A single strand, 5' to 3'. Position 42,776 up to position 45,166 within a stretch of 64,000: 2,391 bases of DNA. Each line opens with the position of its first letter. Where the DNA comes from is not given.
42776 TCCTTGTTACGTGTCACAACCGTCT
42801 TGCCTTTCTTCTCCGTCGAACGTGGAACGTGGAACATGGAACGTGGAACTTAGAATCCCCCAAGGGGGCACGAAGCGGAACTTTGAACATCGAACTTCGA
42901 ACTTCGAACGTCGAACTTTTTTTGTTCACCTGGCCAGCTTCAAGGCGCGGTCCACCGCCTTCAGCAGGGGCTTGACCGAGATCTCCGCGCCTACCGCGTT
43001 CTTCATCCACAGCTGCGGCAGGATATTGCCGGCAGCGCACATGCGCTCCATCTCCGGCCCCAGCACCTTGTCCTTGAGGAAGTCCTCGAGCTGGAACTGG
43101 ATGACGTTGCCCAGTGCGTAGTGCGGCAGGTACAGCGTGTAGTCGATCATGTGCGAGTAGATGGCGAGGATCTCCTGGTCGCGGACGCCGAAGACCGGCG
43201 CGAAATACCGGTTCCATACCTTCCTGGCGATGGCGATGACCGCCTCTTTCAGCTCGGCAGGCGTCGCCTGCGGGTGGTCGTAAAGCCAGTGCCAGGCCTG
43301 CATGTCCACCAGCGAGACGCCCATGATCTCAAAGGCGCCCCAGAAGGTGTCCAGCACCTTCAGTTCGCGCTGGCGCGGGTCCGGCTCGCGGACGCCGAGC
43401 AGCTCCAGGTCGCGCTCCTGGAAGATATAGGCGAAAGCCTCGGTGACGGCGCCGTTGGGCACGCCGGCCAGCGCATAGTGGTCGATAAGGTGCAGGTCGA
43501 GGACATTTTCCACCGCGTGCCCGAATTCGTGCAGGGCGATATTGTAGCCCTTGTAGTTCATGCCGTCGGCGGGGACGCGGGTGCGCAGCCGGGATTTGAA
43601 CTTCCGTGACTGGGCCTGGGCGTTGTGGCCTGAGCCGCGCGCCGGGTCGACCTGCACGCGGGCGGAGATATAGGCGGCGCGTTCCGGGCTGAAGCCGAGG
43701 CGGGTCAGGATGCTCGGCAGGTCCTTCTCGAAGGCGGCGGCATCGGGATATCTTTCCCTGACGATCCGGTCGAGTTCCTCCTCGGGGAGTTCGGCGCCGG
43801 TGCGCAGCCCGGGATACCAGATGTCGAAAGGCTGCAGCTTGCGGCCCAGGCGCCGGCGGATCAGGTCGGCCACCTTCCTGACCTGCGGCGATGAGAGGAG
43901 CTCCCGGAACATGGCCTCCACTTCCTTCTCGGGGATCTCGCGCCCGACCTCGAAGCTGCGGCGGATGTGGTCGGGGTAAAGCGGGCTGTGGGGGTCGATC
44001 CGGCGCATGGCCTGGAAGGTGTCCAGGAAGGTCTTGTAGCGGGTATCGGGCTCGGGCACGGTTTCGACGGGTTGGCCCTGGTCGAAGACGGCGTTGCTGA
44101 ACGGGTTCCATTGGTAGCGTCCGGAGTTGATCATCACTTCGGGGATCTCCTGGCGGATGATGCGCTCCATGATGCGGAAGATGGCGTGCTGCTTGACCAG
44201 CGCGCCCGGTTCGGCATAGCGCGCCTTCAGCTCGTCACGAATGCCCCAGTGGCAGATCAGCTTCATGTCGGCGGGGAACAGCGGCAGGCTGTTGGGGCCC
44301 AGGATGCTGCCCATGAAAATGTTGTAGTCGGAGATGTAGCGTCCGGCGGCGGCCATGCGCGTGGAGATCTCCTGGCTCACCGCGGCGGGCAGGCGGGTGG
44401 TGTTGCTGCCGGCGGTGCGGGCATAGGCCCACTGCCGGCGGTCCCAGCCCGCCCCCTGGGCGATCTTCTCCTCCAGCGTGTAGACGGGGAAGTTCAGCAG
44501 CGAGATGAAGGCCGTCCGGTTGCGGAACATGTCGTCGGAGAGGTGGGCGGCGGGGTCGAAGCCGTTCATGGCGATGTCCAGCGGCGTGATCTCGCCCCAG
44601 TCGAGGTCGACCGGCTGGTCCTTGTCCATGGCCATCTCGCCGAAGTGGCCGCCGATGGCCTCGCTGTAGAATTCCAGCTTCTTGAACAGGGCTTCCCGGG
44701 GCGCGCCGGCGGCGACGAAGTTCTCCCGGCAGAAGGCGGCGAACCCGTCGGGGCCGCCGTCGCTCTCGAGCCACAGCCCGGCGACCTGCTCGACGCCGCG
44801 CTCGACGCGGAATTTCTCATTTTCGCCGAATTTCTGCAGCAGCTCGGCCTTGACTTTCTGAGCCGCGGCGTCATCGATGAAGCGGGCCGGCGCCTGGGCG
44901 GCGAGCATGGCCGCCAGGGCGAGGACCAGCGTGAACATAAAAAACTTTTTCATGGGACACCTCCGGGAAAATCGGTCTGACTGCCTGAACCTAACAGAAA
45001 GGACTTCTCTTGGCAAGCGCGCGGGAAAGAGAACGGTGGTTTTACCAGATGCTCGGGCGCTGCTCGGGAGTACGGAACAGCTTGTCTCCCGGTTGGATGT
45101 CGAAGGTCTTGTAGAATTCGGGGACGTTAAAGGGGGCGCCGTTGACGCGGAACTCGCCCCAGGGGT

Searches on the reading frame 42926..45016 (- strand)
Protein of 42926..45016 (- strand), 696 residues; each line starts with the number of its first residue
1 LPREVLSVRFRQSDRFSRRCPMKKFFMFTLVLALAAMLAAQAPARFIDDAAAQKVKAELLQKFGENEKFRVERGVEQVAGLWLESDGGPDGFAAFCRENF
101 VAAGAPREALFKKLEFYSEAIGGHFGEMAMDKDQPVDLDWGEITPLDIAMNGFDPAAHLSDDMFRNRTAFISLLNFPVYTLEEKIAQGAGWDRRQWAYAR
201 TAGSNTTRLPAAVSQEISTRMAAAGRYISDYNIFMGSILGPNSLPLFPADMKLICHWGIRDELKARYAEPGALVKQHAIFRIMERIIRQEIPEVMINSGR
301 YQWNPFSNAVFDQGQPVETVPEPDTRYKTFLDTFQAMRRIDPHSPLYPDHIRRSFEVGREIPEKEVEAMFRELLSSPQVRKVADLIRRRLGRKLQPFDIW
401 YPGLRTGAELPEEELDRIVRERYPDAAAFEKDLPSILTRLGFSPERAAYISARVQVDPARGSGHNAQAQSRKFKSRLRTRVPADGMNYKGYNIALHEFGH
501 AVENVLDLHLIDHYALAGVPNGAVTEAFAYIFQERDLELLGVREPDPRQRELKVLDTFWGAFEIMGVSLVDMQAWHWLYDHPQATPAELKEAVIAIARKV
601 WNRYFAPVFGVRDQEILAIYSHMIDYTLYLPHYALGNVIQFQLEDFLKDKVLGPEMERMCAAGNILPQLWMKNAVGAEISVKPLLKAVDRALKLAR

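Call 12: search_protein_families(library=pfam, proteins=[window:42926-45016:-], max_evalue=0.001)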
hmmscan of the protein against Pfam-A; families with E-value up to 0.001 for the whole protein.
window:42926-45016:- (696 aa): 0 families

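Call 26: find_homologous_proteins(query=window:42926-45016:-, max_evalue=1e-30)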
Query window:42926-45016:- (696 aa): 6770 proteins with E <= 1e-30 among 8000 candidates; the best 120 are listed.
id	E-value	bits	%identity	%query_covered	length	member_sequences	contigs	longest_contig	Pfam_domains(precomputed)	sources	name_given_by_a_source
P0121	0.0e+0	1540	99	97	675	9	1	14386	-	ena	-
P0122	0.0e+0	1459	93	97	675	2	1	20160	-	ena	-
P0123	0.0e+0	1398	88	94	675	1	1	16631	-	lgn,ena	-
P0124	0.0e+0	1316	85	93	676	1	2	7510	-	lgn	-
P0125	0.0e+0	1309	83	97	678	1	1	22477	-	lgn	-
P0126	0.0e+0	1306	83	94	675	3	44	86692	-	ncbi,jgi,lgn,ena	-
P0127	0.0e+0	1300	83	97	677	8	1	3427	-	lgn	-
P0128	0.0e+0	1289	81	97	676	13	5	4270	-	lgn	-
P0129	0.0e+0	1284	81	97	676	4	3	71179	-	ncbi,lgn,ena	-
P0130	0.0e+0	1284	83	96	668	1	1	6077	-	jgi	jgi:hypothetical protein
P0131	0.0e+0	1278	83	93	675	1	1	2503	-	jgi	jgi:hypothetical protein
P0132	0.0e+0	1278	82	94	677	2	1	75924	-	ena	-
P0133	0.0e+0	1278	82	95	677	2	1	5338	-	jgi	-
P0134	0.0e+0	1272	81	97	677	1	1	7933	-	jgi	jgi:hypothetical protein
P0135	0.0e+0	1271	82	95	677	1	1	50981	-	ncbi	-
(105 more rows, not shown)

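Call 27: find_encoding_contigs(protein=P0122, flank=10000, max_places=2)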
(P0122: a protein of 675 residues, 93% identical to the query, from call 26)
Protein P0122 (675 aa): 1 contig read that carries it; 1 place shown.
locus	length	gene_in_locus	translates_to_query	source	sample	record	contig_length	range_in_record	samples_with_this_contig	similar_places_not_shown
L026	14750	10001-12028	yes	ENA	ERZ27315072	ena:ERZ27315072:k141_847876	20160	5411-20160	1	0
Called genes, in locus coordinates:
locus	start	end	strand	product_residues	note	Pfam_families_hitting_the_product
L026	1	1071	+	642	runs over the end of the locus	PF08439:Peptidase_M3_N, PF01432:Peptidase_M3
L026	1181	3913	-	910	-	PF07494:Reg_prop (faint), PF08450:SGL (faint), PF23748:Beta-prop_LRRK2 (faint), PF07495:Y_Y_Y, PF00196:GerE, PF08281:Sigma70_r4_2 (weak)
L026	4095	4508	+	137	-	PF02954:HTH_8 (weak)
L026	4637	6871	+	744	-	PF06452:CBM9_1 (weak), PF19313:DUF5916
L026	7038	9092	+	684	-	PF05649:Peptidase_M13_N, PF01431:Peptidase_M13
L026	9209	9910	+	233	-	PF04191:PEMT (weak), PF04140:ICMT (weak)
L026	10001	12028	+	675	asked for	-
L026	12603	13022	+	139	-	PF02954:HTH_8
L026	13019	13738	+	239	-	PF00117:GATase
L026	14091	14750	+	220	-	?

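Call 28: find_encoding_contigs(protein=P0123, flank=10000, max_places=2)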
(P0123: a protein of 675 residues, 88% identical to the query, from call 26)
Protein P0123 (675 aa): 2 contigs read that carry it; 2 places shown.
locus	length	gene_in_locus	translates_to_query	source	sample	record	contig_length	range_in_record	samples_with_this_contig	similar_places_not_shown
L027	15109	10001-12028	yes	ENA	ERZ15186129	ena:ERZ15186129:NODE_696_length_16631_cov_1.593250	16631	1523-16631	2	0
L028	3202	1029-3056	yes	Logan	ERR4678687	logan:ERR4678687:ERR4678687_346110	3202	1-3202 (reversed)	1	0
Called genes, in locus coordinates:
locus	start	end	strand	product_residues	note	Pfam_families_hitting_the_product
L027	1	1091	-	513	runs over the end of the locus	PF02310:B12-binding, PF04055:Radical_SAM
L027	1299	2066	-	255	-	PF01061:ABC2_membrane, PF12698:ABC2_membrane_3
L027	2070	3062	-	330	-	PF00005:ABC_tran, PF13304:AAA_21 (weak)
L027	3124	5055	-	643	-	PF00884:Sulfatase, PF01663:Phosphodiest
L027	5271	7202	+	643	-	PF08439:Peptidase_M3_N, PF01432:Peptidase_M3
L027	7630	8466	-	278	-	PF00535:Glycos_transf_2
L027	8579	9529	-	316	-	PF01370:Epimerase, PF02719:Polysacc_synt_2 (faint), PF04321:RmlD_sub_bind (weak), PF16363:GDP_Man_Dehyd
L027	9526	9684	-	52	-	-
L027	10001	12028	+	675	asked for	-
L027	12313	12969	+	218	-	PF02589:LUD_dom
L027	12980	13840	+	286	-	PF00583:Acetyltransf_1, PF13673:Acetyltransf_10, PF13508:Acetyltransf_7, PF18014:Acetyltransf_18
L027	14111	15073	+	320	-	PF03547:Mem_trans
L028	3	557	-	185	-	?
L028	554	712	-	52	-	-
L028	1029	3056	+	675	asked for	-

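Call 29: find_encoding_contigs(protein=P0126, flank=10000, max_places=3)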
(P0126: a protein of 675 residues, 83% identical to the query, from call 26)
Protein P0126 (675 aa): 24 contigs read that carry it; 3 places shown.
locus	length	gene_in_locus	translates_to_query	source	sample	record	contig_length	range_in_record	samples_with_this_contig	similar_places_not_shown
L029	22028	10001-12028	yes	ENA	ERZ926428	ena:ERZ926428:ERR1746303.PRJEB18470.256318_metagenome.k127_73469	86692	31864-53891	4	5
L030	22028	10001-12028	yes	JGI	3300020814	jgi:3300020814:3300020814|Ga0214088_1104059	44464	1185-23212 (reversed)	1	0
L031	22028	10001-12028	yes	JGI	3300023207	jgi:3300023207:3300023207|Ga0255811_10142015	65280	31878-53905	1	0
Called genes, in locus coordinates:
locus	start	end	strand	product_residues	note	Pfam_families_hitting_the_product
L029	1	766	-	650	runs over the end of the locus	PF04932:Wzy_C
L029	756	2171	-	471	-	PF13727:CoA_binding_3, PF02397:Bac_transf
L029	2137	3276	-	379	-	PF13439:Glyco_transf_4, PF13579:Glyco_trans_4_4, PF09314:DUF1972, PF00534:Glycos_transf_1, PF13692:Glyco_trans_1_4, PF13524:Glyco_trans_1_2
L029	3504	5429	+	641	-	PF08439:Peptidase_M3_N, PF01432:Peptidase_M3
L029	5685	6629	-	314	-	PF01370:Epimerase, PF04321:RmlD_sub_bind (faint), PF16363:GDP_Man_Dehyd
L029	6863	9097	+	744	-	PF19313:DUF5916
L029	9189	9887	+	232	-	PF04191:PEMT (weak), PF04140:ICMT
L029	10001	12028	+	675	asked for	-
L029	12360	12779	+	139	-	-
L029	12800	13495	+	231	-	-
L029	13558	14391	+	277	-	PF13483:Lactamase_B_3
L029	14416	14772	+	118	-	-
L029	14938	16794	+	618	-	-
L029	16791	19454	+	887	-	PF19313:DUF5916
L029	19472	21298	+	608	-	PF26549:Tricorn_N, PF00930:DPPIV_N (faint), PF07676:PD40, PF26550:Tricorn_2nd, PF26549:Tricorn_N, PF07676:PD40, PF26549:Tricorn_N, PF07676:PD40 (weak)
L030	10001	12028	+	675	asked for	-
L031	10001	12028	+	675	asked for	-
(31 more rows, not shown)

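Call 46: find_encoding_contigs(protein=P0121, flank=10000, max_places=4)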
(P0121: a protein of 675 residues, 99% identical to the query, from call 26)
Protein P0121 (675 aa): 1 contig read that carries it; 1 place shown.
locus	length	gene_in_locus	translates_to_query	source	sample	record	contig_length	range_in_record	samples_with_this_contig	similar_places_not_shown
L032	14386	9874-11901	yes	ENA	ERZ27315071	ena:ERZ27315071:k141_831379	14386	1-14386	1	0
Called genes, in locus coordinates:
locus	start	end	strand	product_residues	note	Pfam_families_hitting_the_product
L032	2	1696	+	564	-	?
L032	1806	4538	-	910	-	PF07494:Reg_prop (faint), PF08450:SGL (faint), PF23748:Beta-prop_LRRK2 (faint), PF07495:Y_Y_Y, PF00196:GerE, PF08281:Sigma70_r4_2 (weak)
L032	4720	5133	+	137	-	PF02954:HTH_8 (weak)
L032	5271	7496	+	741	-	PF06452:CBM9_1 (weak), PF19313:DUF5916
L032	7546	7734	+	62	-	-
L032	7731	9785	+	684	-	PF05649:Peptidase_M13_N, PF01431:Peptidase_M13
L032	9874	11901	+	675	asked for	-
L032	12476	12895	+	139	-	PF02954:HTH_8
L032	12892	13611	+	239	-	PF00117:GATase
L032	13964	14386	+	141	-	?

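Call 54: find_encoding_contigs(protein=window:42926-44953:-, flank=3000, max_places=10)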
Protein window:42926-44953:- (675 aa): 7 contigs read that carry it; 5 places shown.
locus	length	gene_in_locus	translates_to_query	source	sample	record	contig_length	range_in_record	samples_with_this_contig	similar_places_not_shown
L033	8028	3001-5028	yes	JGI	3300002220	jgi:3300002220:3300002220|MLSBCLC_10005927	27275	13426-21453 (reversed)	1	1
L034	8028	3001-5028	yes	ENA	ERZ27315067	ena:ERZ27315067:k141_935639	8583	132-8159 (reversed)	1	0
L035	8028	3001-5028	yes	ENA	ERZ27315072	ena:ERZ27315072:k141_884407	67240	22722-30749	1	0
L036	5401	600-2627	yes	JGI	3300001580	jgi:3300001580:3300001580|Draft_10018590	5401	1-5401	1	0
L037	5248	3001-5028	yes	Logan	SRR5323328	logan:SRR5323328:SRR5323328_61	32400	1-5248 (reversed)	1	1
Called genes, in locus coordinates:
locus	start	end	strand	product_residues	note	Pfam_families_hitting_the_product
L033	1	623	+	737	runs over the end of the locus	PF06452:CBM9_1 (weak), PF19313:DUF5916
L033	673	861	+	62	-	-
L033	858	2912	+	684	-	PF05649:Peptidase_M13_N, PF01431:Peptidase_M13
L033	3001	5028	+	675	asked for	-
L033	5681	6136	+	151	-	PF02954:HTH_8 (weak)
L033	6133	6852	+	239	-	PF00117:GATase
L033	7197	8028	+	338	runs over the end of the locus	PF07676:PD40 (faint)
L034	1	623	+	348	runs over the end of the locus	?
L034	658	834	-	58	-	-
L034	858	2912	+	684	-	PF05649:Peptidase_M13_N, PF01431:Peptidase_M13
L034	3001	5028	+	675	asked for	-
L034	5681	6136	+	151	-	PF02954:HTH_8 (weak)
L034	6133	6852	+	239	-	PF00117:GATase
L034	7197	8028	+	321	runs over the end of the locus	?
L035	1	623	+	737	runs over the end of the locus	PF06452:CBM9_1 (weak), PF19313:DUF5916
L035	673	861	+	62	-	-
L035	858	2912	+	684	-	PF05649:Peptidase_M13_N, PF01431:Peptidase_M13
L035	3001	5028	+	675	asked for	-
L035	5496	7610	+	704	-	PF02897:Peptidase_S9_N, PF00326:Peptidase_S9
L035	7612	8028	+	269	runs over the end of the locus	PF00583:Acetyltransf_1 (faint)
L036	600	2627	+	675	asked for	-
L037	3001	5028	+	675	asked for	-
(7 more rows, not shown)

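Call 57: find_homologous_proteins(query=L035:5496-7610:+, max_evalue=1e-100)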
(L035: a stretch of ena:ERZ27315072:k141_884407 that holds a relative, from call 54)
Query L035:5496-7610:+ (704 aa): 7994 proteins with E <= 1e-100 among 8000 candidates; the best 120 are listed.
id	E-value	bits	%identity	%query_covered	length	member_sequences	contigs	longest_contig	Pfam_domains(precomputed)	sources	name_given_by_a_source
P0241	0.0e+0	1621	100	100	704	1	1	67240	PF00326.28,PF02897.22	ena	-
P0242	0.0e+0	1422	88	100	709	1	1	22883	PF00326.28,PF02897.22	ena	-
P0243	0.0e+0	1393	85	100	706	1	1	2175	PF00326.28,PF02897.22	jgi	jgi:oligopeptidase B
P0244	0.0e+0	1338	82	100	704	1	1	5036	PF00326.28,PF02897.22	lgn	-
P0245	0.0e+0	1337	84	99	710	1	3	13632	PF00326.28,PF02897.22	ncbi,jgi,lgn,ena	-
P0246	0.0e+0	1314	83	97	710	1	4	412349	PF00326.28,PF02897.22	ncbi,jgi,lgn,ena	-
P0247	0.0e+0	1305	81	99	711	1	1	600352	PF00326.28,PF02897.22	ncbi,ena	-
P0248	0.0e+0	1296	79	100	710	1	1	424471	PF00326.28,PF02897.22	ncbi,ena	-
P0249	0.0e+0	1294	80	99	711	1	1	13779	PF00326.28,PF02897.22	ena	-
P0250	0.0e+0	1291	80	96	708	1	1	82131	PF00326.28,PF02897.22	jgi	jgi:oligopeptidase B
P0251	0.0e+0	1290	80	99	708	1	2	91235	PF00326.28,PF02897.22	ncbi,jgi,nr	ncbi:MAG: S9 family peptidase [Acidobacteria bacterium]|jgi:oligopeptidase B|nr:S9 family peptidase 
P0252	0.0e+0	1288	80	99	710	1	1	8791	PF00326.28,PF02897.22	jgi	jgi:oligopeptidase B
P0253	0.0e+0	1278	80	99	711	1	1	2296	PF00326.28,PF02897.22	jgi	-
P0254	0.0e+0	1274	79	97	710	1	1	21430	PF00326.28,PF02897.22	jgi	jgi:oligopeptidase B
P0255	0.0e+0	1273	79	99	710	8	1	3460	PF00326.28,PF02897.22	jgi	jgi:oligopeptidase B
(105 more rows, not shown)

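Call 58: find_encoding_contigs(protein=P0242, flank=10000, max_places=3)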
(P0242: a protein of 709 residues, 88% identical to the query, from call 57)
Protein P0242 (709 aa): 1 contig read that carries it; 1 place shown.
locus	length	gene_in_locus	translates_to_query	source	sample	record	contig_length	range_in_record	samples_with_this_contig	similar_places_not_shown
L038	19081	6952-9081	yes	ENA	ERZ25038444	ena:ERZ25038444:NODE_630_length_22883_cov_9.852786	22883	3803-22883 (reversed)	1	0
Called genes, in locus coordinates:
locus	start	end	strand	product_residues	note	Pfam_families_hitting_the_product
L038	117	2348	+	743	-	PF13185:GAF_2, PF01590:GAF, PF08448:PAS_4, PF13426:PAS_9 (weak), PF00512:HisKA (weak), PF02518:HATPase_c, PF00072:Response_reg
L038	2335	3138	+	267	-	PF01904:DUF72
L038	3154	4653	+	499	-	-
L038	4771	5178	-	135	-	PF01741:MscL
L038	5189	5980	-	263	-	PF01643:Acyl-ACP_TE, PF13279:4HBT_2 (faint), PF20791:Acyl-ACP_TE_C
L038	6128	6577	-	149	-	PF00583:Acetyltransf_1, PF13673:Acetyltransf_10, PF13508:Acetyltransf_7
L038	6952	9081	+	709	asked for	PF02897:Peptidase_S9_N, PF00326:Peptidase_S9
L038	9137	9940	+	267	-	PF00583:Acetyltransf_1 (weak)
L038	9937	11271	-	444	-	PF10342:Kre9_KNH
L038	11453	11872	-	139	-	PF00165:HTH_AraC (faint), PF12833:HTH_18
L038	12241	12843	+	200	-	PF00117:GATase, PF07722:Peptidase_C26 (weak)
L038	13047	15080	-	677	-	-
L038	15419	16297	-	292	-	-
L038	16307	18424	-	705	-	PF01433:Peptidase_M1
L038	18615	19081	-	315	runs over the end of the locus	PF00571:CBS, PF13581:HATPase_c_2, PF02518:HATPase_c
